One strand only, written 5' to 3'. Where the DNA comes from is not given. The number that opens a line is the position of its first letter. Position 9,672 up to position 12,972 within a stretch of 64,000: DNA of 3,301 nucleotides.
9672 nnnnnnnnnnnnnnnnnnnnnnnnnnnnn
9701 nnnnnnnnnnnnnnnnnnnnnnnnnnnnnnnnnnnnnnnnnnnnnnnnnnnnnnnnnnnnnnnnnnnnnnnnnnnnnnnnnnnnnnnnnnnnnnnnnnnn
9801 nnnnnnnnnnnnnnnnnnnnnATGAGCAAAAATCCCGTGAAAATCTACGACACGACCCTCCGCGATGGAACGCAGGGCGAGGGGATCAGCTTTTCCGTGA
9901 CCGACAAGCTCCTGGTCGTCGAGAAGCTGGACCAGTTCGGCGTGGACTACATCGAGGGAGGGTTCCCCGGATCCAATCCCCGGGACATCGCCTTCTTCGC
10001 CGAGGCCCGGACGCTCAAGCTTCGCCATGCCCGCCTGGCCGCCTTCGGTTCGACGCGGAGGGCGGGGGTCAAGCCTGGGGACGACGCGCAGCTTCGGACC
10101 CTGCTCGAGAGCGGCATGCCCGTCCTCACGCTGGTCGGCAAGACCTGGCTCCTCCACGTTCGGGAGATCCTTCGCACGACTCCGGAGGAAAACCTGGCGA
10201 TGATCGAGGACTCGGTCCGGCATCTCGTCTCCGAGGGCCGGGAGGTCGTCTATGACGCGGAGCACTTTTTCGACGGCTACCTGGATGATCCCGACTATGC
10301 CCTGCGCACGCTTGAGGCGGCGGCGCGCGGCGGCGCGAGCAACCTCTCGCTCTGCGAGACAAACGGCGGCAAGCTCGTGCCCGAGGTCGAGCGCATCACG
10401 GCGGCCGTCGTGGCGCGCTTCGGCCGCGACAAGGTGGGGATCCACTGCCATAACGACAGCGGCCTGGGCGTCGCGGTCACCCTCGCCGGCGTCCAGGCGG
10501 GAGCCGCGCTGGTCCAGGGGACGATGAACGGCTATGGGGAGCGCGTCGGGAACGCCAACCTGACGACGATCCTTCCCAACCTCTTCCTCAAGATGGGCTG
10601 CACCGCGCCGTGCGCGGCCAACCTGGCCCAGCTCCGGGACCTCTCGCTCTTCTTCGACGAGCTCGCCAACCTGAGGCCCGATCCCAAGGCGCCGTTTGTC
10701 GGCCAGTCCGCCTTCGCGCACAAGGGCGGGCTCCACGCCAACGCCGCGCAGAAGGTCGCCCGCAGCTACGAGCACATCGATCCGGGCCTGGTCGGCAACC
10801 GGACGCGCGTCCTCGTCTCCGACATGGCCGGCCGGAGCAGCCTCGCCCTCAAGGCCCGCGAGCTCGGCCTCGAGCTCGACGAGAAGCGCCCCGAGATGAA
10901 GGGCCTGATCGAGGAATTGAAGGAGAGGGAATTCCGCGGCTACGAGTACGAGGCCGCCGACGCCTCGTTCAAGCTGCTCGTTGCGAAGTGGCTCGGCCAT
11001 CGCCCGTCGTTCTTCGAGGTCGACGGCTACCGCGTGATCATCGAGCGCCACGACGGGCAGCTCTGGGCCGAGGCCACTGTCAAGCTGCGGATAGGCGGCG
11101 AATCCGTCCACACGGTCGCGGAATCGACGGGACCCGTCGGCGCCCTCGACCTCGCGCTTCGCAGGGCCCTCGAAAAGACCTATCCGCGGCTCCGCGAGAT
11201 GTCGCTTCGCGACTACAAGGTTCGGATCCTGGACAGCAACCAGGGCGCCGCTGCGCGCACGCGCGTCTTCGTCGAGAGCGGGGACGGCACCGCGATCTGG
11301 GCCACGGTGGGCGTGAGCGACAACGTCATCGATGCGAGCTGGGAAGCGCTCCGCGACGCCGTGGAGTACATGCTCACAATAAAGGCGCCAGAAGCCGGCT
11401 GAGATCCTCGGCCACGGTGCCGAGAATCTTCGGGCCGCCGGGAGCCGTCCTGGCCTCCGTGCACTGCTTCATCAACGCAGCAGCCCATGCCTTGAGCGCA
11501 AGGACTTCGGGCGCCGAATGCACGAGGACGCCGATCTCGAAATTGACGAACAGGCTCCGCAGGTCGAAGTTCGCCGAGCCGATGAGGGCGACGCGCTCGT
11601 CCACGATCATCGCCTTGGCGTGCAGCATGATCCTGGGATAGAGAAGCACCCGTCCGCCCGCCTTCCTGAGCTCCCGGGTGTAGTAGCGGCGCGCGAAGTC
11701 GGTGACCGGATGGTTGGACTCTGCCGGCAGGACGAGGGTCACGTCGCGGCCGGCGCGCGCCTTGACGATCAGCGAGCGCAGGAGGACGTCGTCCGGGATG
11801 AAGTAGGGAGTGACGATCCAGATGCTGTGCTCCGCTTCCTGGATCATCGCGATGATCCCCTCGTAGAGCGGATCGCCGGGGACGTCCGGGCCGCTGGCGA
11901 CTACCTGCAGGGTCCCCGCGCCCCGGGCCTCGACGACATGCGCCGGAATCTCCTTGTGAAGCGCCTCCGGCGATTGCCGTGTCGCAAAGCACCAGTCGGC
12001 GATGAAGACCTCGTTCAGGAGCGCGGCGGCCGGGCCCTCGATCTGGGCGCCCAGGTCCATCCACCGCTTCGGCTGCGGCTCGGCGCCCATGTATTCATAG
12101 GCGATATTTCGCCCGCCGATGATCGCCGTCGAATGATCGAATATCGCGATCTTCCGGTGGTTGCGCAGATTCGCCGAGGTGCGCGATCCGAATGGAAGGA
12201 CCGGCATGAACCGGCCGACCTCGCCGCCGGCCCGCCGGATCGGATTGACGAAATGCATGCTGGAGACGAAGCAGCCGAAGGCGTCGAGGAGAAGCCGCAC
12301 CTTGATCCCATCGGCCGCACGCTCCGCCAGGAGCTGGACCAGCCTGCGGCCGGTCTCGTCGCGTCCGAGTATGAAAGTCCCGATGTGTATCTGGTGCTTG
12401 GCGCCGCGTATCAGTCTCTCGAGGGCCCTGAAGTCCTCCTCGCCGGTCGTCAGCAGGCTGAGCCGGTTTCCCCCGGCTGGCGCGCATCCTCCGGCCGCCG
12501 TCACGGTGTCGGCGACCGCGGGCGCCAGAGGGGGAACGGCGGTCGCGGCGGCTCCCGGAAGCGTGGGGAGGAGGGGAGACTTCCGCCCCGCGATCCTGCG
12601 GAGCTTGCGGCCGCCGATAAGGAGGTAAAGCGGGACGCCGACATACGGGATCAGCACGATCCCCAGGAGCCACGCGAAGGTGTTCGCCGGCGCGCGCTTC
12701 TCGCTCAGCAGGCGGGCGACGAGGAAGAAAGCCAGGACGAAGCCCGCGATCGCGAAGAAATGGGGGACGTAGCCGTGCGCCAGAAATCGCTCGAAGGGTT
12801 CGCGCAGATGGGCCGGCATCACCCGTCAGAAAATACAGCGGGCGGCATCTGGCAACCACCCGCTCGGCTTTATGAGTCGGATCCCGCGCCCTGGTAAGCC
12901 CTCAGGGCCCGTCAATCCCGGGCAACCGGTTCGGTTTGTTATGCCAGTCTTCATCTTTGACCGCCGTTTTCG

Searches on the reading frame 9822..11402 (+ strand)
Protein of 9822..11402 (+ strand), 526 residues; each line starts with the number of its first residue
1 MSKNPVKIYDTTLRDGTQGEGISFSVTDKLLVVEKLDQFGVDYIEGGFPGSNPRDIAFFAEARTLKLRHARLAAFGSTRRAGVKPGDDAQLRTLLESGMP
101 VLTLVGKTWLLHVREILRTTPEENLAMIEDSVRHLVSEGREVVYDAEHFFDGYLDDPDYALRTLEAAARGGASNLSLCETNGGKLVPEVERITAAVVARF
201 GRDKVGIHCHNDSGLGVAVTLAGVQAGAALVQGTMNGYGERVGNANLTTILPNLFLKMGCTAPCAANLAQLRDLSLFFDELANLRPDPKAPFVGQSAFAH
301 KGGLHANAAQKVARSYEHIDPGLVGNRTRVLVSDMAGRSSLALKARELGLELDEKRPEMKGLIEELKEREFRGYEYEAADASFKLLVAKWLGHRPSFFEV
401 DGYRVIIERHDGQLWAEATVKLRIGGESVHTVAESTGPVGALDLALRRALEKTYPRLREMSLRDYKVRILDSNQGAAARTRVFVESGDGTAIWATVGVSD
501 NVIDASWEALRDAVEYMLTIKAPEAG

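Call 6: search_protein_families(library=ncbifam, proteins=[window:9822-11402:+])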
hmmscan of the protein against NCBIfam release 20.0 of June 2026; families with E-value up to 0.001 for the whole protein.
window:9822-11402:+ (526 aa): 20 families
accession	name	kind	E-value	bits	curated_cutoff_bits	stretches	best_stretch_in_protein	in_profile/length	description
TIGR00977.1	citramal_synth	equivalog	3e-199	662.7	450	1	6-521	2-520/526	citramalate synthase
NF002085.0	PRK00915.1-2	subfamily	2.2e-64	218.1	517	1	4-520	12-502/504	2-isopropylmalate synthase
NF002086.0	PRK00915.1-3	equivalog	9.8e-62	209.1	532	1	3-519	4-503/516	2-isopropylmalate synthase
TIGR02090.1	LEU1_arch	subfamily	4.8e-57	193.7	484.75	1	6-373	1-351/363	isopropylmalate/citramalate/homocitrate synthases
TIGR00973.1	leuA_bact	equivalog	1.7e-55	188.5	598.7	1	6-514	2-493/494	2-isopropylmalate synthase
NF002088.0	PRK00915.1-5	equivalog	2.2e-55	188.2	697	1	6-520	4-501/514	2-isopropylmalate synthase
NF002087.0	PRK00915.1-4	equivalog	3.5e-51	174.3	729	1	2-517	3-502/516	2-isopropylmalate synthase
NF041069.1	IPMS_Sufob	equivalog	2.3e-50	171.9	600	1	6-379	1-359/371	isopropylmalate synthase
NF002084.0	PRK00915.1-1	equivalog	9e-47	159.8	748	1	4-515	3-497/523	2-isopropylmalate synthase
TIGR02660.1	nifV_homocitr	equivalog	1.6e-46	159.3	462.9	1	6-368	2-347/365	homocitrate synthase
TIGR02146.1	LysS_fung_arch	equivalog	9.8e-45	153.3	413.55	1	8-367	1-343/344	homocitrate synthase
NF042433.1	CitmalDyn_Leptosp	equivalog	8.6e-34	117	950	1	4-470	6-459/514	(R)-citramalate synthase CimA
NF042434.1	IPMS_Lepto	equivalog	2.2e-33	115.8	500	1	3-355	3-357/374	2-isopropylmalate synthase LeuA2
NF002991.1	PRK03739.1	subfamily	1.2e-21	77.1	455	1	205-514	237-548/550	2-isopropylmalate synthase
TIGR00970.1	leuA_yeast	equivalog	5.4e-17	61.5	697.4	1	204-514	239-559/564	2-isopropylmalate synthase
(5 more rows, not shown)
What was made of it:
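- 9822..11402 (+): cimA, (R)-citramalate synthase: the regulated gene. TIGR00977 at 662.7 bits, cut-off 450 (call 6).
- Checked: The flanking genes are as stated: tpiA 8814-9581 and cimA 9822-11402 (TIGR00977 citramalate synthase, 662.7 bits against a cut-off of 450; call 6).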

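Call 8: find_related_loci(query=window:9822-11402:+, collection=genome_contigs, flank=3000)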
Query window:9822-11402:+ (526 aa) in genome_contigs; peptide patterns used: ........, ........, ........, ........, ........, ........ (x = any residue, [..] = any of these).
600 stretches matched a pattern (row limit reached: there are more); 598 encode a relative of the query (tblastn E <= 1e-3); the best 80 are kept; 80 distinct loci.
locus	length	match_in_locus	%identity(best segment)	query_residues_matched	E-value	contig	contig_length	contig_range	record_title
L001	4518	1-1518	83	13-518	0e+0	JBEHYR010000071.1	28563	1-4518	MAG: Verrucomicrobiota bacterium isolate ESF1.bin.58 NODE_1649_length_28563_cov_38.451728, whole genome shotgun sequence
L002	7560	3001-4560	81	6-525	0e+0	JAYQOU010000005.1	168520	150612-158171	MAG: Candidatus Salsuginivita brisbanensis isolate SD3114_S44.maxbin.056 NODE_22_length_168520_cov_6.73365, whole genome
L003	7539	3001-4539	80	6-518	0e+0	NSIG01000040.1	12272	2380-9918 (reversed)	MAG: Opitutia bacterium isolate Baikal-G3 Opitutae-Baikal-G3-C23_Chunk_2, whole genome shotgun sequence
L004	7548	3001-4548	80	4-519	0e+0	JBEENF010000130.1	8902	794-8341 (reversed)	MAG: Verrucomicrobiota bacterium isolate crookedriver_2019_sw_WHONDRS-S19S_0041_A_bin.68 scaffold_0002434, whole genome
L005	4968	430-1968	78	6-518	0e+0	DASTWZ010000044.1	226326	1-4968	MAG TPA_asm: Opitutaceae bacterium isolate SMAG_U2401 k141_457773, whole genome shotgun sequence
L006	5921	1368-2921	77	1-518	0e+0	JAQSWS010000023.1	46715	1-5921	MAG: Rariglobus sp. isolate C_No_T20_C_bin.92 scaffold_413, whole genome shotgun sequence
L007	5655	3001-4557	78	2-520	0e+0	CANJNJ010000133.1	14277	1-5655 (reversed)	MAG: Opitutaceae bacterium isolate RH-23may17-318 genome assembly, contig: RH-23may17-C32463, whole genome shotgun seque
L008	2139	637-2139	75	3-503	0e+0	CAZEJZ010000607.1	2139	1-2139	MAG TPA_asm: uncultured Opitutaceae bacterium isolate SRP124364_co1_16 genome assembly, contig: NODE_73559_length_2139_c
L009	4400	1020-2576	72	1-518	0e+0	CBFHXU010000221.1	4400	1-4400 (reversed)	MAG: uncultured Opitutaceae bacterium isolate Co_bin_182_indper genome assembly, contig: Co_bin_182_indper_c237, whole g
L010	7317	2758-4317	69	1-518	0e+0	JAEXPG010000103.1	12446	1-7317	MAG: Verrucomicrobia bacterium isolate OH_HBrB_179 k127_2130490, whole genome shotgun sequence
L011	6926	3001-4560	68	1-518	0e+0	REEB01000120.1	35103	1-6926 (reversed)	MAG: Puniceicoccaceae bacterium isolate PLM2.Bin11 NODE_1165_length_35103_cov_7.3576, whole genome shotgun sequence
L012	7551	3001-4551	65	6-518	0e+0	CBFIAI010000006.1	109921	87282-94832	MAG: Coraliomargaritaceae bacterium isolate Co_bin_627_permissive genome assembly, contig: Co_bin_627_permissive_c6, who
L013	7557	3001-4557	64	6-522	0e+0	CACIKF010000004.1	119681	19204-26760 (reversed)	Puniceicoccaceae bacterium isolate AG-913-J04 genome assembly, contig: AG-913-J04_NODE_4, whole genome shotgun sequence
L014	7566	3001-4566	63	6-525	0e+0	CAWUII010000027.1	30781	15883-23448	MAG: uncultured Opitutae bacterium isolate SRR17458638_binner13_4_1705322972 genome assembly, contig: ERZ21854027.76, wh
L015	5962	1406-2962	65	6-522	0e+0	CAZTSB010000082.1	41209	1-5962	MAG TPA_asm: uncultured Puniceicoccaceae bacterium isolate binchicken_co372_170 genome assembly, contig: k141_530538, wh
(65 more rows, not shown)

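Call 11: find_related_loci(query=window:9822-11402:+, collection=metagenome_contigs, flank=1500)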
Query window:9822-11402:+ (526 aa) in metagenome_contigs; peptide patterns used: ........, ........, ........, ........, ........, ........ (x = any residue, [..] = any of these).
600 stretches matched a pattern (row limit reached: there are more); 595 encode a relative of the query (tblastn E <= 1e-3); the best 80 are kept; 80 distinct loci.
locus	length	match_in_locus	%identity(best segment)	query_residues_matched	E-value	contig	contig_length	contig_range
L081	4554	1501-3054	84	1-518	0e+0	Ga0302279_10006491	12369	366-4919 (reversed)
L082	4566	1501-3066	80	1-522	0e+0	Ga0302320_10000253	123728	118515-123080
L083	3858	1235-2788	82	1-518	0e+0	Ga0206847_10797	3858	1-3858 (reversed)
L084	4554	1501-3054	78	1-518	0e+0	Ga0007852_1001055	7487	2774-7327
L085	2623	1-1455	81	38-522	0e+0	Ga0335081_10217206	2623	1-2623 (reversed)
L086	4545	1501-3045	80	6-520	0e+0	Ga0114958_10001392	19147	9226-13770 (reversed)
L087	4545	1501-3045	76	4-518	0e+0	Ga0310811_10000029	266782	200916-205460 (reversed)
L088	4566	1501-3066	65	4-522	0e+0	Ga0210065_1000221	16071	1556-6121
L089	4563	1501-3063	65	1-518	0e+0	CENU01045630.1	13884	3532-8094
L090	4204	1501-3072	63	1-522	0e+0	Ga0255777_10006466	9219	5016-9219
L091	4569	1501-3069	64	2-522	0e+0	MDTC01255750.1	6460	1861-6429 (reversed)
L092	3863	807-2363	62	6-522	0e+0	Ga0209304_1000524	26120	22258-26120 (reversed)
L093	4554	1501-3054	64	3-518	0e+0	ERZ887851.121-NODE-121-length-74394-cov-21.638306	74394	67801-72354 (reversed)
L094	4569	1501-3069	63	1-520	0e+0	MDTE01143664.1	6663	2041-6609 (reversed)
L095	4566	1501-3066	61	1-520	0e+0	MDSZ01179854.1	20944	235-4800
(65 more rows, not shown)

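Call 33: find_homologous_proteins(query=window:9822-11402:+, max_evalue=1e-150)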
Query window:9822-11402:+ (526 aa): 7045 proteins with E <= 1e-150 among 8000 candidates; the best 120 are listed.
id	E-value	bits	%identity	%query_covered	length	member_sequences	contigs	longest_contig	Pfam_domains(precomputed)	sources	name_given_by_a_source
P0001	0.0e+0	1175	100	100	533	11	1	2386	PF22617.2,PF00682.26,PF08502.16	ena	-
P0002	0.0e+0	1086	92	100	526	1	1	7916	PF22617.2,PF00682.26,PF08502.16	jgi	jgi:2-isopropylmalate synthase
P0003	0.0e+0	1065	91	99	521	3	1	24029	PF22617.2,PF00682.26,PF08502.16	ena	-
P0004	0.0e+0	1059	90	100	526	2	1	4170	PF22617.2,PF00682.26,PF08502.16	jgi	jgi:2-isopropylmalate synthase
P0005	0.0e+0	1047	89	99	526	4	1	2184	PF22617.2,PF00682.26,PF08502.16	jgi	-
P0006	0.0e+0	1019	86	100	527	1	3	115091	PF22617.2,PF00682.26,PF08502.16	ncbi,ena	-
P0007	0.0e+0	1018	85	100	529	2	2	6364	PF22617.2,PF00682.26,PF08502.16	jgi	jgi:2-isopropylmalate synthase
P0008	2.1e-298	1008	85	100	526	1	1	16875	PF22617.2,PF00682.26,PF08502.16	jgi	jgi:2-isopropylmalate synthase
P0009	1.4e-297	1005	86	100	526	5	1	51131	PF22617.2,PF00682.26,PF08502.16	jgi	jgi:2-isopropylmalate synthase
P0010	3.9e-297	1004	85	99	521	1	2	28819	PF22617.2,PF00682.26,PF08502.16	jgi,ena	-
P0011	4.2e-297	1004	85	98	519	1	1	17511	PF22617.2,PF00682.26,PF08502.16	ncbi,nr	ncbi:MAG TPA: citramalate synthase [Opitutaceae bacterium]|nr:citramalate synthase [Opitutaceae bact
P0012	4.8e-297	1004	85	98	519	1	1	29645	PF22617.2,PF00682.26,PF08502.16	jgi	jgi:2-isopropylmalate synthase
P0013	5.4e-297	1003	85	99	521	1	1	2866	PF22617.2,PF00682.26,PF08502.16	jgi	jgi:2-isopropylmalate synthase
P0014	6.0e-297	1003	85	99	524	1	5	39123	PF22617.2,PF00682.26,PF08502.16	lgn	-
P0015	1.4e-296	1002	85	98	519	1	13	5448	PF22617.2,PF00682.26,PF08502.16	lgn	-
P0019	2.3e-295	998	84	99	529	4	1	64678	PF22617.2,PF00682.26,PF08502.16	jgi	-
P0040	8.3e-293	990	82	100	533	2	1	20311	PF22617.2,PF00682.26,PF08502.16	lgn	-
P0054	1.1e-291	986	83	98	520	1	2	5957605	PF22617.2,PF00682.26,PF08502.16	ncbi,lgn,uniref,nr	ncbi:citramalate synthase [Opitutus terrae]|uniref:Citramalate synthase n=1 Tax=Opitutus terrae (str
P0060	3.6e-291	984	82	100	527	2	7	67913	PF22617.2,PF00682.26,PF08502.16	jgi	jgi:2-isopropylmalate synthase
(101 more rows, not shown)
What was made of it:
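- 9822..11402 (+): Closest homologs are Opitutaceae citramalate synthases (call 33).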

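Call 34: find_encoding_contigs(protein=P0002, flank=1500, max_places=2)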
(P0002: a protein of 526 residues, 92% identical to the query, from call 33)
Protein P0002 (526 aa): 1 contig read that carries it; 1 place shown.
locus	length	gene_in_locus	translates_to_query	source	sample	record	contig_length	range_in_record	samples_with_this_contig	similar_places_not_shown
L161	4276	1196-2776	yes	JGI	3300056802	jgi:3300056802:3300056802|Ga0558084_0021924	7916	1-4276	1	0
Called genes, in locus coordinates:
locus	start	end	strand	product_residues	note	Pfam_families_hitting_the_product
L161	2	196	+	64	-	?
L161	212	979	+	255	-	PF00121:TIM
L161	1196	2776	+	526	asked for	PF00682:HMGL-like, PF22617:HCS_D2, PF08502:LeuA_dimer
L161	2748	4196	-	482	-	PF13396:PLDc_N, PF13091:PLDc_2, PF00614:PLDc (weak)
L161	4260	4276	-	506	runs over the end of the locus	-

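Call 35: find_encoding_contigs(protein=P0003, flank=1500, max_places=2)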
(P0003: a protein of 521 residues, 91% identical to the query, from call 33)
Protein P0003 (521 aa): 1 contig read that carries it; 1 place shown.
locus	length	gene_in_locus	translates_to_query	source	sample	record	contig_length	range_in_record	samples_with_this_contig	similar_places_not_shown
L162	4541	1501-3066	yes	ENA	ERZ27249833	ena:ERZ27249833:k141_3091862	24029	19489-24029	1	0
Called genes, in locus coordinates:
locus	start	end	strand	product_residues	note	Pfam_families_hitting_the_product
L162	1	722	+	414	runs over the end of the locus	PF00162:PGK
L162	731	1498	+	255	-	PF00121:TIM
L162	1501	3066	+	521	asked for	PF00682:HMGL-like, PF22617:HCS_D2, PF08502:LeuA_dimer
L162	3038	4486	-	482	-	PF13396:PLDc_N, PF13091:PLDc_2, PF00614:PLDc (weak)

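Call 36: find_encoding_contigs(protein=P0006, flank=1500, max_places=2)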
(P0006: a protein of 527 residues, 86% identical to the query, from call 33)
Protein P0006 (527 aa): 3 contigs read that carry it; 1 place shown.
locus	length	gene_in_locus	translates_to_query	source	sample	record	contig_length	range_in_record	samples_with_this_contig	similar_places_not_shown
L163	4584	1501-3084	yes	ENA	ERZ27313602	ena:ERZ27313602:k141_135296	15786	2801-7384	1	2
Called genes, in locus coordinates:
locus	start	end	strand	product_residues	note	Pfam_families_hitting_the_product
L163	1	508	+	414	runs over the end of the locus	PF00162:PGK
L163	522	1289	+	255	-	PF00121:TIM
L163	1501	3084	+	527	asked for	PF00682:HMGL-like, PF22617:HCS_D2, PF08502:LeuA_dimer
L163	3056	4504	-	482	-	PF13396:PLDc_N, PF13091:PLDc_2, PF00614:PLDc (weak)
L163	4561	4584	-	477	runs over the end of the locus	-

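Call 37: find_encoding_contigs(protein=P0054, flank=1500, max_places=2)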
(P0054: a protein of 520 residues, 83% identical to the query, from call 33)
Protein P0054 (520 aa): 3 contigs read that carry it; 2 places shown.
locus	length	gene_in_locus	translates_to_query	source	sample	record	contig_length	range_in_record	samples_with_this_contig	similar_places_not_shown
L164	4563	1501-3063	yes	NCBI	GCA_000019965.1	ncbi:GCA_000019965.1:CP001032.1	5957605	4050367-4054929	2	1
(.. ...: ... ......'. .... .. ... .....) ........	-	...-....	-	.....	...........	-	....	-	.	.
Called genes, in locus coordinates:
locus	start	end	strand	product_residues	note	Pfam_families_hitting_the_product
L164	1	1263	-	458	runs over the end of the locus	PF01408:GFO_IDH_MocA, PF22725:GFO_IDH_MocA_C3 (faint)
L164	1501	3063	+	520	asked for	PF00682:HMGL-like, PF22617:HCS_D2, PF08502:LeuA_dimer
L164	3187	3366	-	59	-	-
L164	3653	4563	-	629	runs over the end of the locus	PF02705:K_trans, PF22776:K_trans_C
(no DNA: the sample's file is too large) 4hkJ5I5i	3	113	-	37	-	?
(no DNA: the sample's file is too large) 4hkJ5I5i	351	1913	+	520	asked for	PF00682:HMGL-like, PF22617:HCS_D2, PF08502:LeuA_dimer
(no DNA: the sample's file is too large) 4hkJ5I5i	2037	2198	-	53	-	?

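Call 39: find_encoding_contigs(protein=P0004, flank=1000, max_places=1)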
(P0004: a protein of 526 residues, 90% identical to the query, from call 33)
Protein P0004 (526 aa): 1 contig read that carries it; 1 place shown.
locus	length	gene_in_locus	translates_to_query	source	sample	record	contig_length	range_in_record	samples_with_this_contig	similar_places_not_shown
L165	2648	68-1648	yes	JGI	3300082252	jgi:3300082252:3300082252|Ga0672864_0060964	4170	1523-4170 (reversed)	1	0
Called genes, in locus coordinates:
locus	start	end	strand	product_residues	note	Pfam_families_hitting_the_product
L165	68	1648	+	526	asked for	PF00682:HMGL-like, PF22617:HCS_D2, PF08502:LeuA_dimer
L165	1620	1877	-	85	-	PF00614:PLDc (weak), PF13091:PLDc_2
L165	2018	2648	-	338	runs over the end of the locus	PF13396:PLDc_N, PF13091:PLDc_2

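Call 40: find_encoding_contigs(protein=P0007, flank=1000, max_places=1)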
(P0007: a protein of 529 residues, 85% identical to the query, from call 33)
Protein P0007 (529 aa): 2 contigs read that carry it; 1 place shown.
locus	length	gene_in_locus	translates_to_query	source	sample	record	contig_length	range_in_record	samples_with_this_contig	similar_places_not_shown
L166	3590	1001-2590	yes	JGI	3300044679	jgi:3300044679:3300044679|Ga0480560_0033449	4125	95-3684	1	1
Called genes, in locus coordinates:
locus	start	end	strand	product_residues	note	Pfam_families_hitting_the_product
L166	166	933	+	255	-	PF00121:TIM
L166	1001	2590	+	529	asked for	PF00682:HMGL-like, PF22617:HCS_D2, PF08502:LeuA_dimer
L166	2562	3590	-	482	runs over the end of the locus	PF13396:PLDc_N, PF13091:PLDc_2, PF00614:PLDc (faint), PF13091:PLDc_2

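Call 41: find_encoding_contigs(protein=P0009, flank=1000, max_places=1)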
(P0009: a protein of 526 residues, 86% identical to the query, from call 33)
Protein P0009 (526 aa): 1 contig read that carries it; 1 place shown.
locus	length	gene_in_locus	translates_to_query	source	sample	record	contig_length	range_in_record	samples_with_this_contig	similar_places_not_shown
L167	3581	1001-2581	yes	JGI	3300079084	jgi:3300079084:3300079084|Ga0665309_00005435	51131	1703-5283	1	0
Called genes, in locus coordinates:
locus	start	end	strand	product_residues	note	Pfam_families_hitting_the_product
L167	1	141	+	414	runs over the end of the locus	PF00162:PGK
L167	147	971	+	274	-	PF00121:TIM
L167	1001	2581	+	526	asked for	PF00682:HMGL-like, PF22617:HCS_D2, PF08502:LeuA_dimer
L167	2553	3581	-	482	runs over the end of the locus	PF13396:PLDc_N, PF13091:PLDc_2, PF00614:PLDc (weak)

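Call 42: find_encoding_contigs(protein=P0019, flank=1000, max_places=1)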
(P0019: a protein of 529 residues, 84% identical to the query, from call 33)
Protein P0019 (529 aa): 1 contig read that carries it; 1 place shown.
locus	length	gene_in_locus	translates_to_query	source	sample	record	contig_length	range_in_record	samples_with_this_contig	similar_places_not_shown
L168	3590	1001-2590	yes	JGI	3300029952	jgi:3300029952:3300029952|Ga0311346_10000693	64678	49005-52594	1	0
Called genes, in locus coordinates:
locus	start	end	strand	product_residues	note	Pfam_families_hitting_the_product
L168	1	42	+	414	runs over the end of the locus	PF00162:PGK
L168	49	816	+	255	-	PF00121:TIM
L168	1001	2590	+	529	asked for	PF00682:HMGL-like, PF22617:HCS_D2, PF08502:LeuA_dimer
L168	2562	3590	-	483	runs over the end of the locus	PF13396:PLDc_N, PF13091:PLDc_2, PF00614:PLDc (faint), PF13091:PLDc_2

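Call 43: find_encoding_contigs(protein=P0040, flank=1000, max_places=1)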
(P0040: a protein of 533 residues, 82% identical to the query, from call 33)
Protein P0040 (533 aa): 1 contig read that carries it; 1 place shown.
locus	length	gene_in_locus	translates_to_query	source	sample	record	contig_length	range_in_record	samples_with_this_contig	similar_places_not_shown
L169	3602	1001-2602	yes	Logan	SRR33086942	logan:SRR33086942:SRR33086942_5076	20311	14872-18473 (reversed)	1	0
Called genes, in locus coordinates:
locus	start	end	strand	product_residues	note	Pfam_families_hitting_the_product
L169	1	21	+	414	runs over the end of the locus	PF00162:PGK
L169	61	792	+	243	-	PF00121:TIM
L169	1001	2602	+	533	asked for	PF00682:HMGL-like, PF22617:HCS_D2, PF08502:LeuA_dimer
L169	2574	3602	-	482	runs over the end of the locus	PF13396:PLDc_N, PF13091:PLDc_2, PF00614:PLDc (faint), PF13091:PLDc_2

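Call 44: find_encoding_contigs(protein=P0060, flank=1000, max_places=1)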
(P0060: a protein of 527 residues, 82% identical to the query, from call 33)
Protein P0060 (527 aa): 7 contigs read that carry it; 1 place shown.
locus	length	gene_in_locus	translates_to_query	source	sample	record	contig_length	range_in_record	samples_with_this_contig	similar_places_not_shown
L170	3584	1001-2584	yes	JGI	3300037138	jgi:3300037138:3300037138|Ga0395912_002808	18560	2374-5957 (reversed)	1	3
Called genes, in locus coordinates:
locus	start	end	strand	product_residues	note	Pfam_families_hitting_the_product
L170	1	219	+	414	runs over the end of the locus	PF00162:PGK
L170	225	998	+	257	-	PF00121:TIM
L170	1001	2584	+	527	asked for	PF00682:HMGL-like, PF22617:HCS_D2, PF08502:LeuA_dimer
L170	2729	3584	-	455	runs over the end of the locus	PF05598:DUF772, PF01609:DDE_Tnp_1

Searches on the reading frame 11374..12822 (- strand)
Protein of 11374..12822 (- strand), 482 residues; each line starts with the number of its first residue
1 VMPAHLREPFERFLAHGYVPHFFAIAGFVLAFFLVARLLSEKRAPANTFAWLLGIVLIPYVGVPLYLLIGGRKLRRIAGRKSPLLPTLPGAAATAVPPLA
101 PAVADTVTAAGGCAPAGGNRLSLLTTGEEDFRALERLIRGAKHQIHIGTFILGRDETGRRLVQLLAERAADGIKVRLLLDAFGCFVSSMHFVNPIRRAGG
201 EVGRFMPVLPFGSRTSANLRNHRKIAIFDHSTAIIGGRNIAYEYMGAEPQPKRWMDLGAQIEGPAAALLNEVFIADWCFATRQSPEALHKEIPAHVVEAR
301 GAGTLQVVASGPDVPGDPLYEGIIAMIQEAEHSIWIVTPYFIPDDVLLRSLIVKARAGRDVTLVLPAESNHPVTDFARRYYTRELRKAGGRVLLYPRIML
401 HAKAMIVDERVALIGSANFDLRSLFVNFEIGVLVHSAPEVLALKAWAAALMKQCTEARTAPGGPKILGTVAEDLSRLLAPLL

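Call 62: search_protein_families(library=pfam, proteins=[window:11374-12822:-])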
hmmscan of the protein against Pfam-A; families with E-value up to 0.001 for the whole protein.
window:11374-12822:- (482 aa): 3 families
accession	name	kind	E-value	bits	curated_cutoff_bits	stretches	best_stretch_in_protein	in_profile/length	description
PF13091.12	PLDc_2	-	7.5e-38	129.8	27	2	323-446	1-127/132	PLD-like domain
PF00614.28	PLDc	-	2.4e-13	49.9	21.9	1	400-421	5-26/28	Phospholipase D Active site motif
PF13396.11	PLDc_N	-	2.7e-09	37.3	23.3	1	29-70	1-41/42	Phospholipase_D-nuclease N-terminal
